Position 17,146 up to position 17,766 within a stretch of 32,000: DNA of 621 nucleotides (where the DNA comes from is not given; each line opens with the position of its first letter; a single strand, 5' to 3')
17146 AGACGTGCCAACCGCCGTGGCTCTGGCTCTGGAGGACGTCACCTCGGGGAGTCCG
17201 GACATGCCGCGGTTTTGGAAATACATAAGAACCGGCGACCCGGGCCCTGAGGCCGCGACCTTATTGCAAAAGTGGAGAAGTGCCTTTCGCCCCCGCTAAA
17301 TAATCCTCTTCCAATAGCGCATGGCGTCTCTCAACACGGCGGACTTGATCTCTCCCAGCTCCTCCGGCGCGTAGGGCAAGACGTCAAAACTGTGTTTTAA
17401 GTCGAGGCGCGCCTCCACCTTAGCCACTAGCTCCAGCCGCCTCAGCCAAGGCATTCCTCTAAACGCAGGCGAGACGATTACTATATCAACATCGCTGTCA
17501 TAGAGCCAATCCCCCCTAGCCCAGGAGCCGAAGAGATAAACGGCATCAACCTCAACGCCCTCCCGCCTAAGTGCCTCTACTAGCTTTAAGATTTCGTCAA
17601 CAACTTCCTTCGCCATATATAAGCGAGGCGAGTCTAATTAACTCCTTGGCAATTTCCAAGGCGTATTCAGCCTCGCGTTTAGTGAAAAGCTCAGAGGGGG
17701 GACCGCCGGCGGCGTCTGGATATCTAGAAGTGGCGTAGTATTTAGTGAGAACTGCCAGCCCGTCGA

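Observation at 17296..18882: KaiC-like ATPase, HEPN and minimal nucleotidyltransferase joined in one overlapping three-gene operon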

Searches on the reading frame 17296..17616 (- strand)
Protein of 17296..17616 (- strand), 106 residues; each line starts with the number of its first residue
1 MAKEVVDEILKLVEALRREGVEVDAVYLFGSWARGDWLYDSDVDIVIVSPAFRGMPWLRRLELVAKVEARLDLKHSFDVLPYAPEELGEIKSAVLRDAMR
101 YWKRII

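Call 3: search_protein_families(library=pfam, proteins=[window:17296-17616:-], max_evalue=0.01)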
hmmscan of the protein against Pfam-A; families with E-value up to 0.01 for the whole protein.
window:17296-17616:- (106 aa): 3 families
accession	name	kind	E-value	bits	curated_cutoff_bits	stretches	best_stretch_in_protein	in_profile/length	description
PF01909.29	NTP_transf_2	-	1.8e-12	47.9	21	1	11-95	3-87/93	Nucleotidyltransferase domain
PF18765.7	Polbeta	-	6.2e-10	39.6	26.9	1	12-95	3-81/93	Polymerase beta, Nucleotidyltransferase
PF22600.2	MTPAP-like_central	-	0.00038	21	27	1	8-51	24-67/139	Poly(A) RNA polymerase, mitochondrial-like, central palm domain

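Call 4: search_protein_families(library=ncbifam, proteins=[window:17296-17616:-], max_evalue=0.01)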
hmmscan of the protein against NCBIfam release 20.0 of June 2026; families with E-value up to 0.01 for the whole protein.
window:17296-17616:- (106 aa): 4 families
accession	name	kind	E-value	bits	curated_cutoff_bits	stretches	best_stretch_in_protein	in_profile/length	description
NF047752.1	MntA_antitoxin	equivalog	2.6e-07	30.5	60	1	21-72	5-54/106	type VII toxin-antitoxin system MntA family adenylyltransferase antitoxin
TIGR03671.1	cca_archaeal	equivalog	8.7e-05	21.5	281.3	1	2-51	19-69/410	CCA tRNA nucleotidyltransferase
NF012212.1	ANT_9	subfamily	0.00079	18.8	340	1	6-49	6-47/249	aminoglycoside nucleotidyltransferase ANT(9)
NF051895.1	anti_phage_HalB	equivalog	0.0012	18.5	190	1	26-49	2-25/211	anti-phage Hailong system nucleotidyltransferase HalB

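Call 5: search_protein_families(library=padloc, proteins=[window:17296-17616:-], max_evalue=0.01)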
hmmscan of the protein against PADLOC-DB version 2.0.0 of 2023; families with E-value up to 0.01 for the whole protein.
window:17296-17616:- (106 aa): 10 families
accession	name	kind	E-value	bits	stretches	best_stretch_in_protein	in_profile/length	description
PDLC04903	PDC-S09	-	2e-08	32.5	1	20-49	23-52/108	-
PDLC04902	PDC-S09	-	1e-06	27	1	21-81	19-76/97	-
PDLC04904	PDC-S09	-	1.4e-06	26.4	1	21-100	23-97/104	-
PDLC04907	PDC-S09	-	1.5e-06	26.3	1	15-54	19-58/114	-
PDLC04906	PDC-S09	-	1.6e-05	23.2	1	6-48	7-49/98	-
PDLC04368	PDC-M05A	-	2.8e-05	22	1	12-55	96-139/201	-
PDLC04369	PDC-M05A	-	9.6e-05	20.1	1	7-49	89-129/201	-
PDLC04905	PDC-S09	-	0.00092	17.5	1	10-48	9-47/101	-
PDLC04778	PDC-M70A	-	0.0021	15.5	1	9-48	33-72/355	-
PDLC04372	PDC-M05A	-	0.0071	14.6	1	12-58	65-111/167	-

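Call 23: search_solved_structures(query=window:17296-17616:-, max_evalue=0.01, show_alignments=2)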
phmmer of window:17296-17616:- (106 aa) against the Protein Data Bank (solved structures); distinct sequences matched with E-value up to 0.01: 7.
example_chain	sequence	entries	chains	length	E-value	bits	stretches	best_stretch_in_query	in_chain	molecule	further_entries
2rff_A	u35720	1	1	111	5.2e-06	29.9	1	12-66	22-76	Putative nucleotidyltransferase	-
1ylq_A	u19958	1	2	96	0.00072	23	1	11-80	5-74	putative nucleotidyltransferase, hypothetical protein AF0614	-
5yep_A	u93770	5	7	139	0.002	21.6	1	11-73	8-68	Toxin-antitoxin system antidote Mnt family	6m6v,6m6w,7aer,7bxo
6wvs_A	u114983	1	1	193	0.0023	21.4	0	6-32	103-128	DeNovoTIM15 hyperstable de novo TIM barrel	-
8r8n_A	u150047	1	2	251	0.0064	20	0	2-57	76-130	HalluTIM2-2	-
7a8s_A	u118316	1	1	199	0.0067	19.9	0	7-50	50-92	sTIM11_h3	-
6yqx_A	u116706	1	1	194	0.0073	19.8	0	6-27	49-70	de novo designed TIM barrel DeNovoTIM13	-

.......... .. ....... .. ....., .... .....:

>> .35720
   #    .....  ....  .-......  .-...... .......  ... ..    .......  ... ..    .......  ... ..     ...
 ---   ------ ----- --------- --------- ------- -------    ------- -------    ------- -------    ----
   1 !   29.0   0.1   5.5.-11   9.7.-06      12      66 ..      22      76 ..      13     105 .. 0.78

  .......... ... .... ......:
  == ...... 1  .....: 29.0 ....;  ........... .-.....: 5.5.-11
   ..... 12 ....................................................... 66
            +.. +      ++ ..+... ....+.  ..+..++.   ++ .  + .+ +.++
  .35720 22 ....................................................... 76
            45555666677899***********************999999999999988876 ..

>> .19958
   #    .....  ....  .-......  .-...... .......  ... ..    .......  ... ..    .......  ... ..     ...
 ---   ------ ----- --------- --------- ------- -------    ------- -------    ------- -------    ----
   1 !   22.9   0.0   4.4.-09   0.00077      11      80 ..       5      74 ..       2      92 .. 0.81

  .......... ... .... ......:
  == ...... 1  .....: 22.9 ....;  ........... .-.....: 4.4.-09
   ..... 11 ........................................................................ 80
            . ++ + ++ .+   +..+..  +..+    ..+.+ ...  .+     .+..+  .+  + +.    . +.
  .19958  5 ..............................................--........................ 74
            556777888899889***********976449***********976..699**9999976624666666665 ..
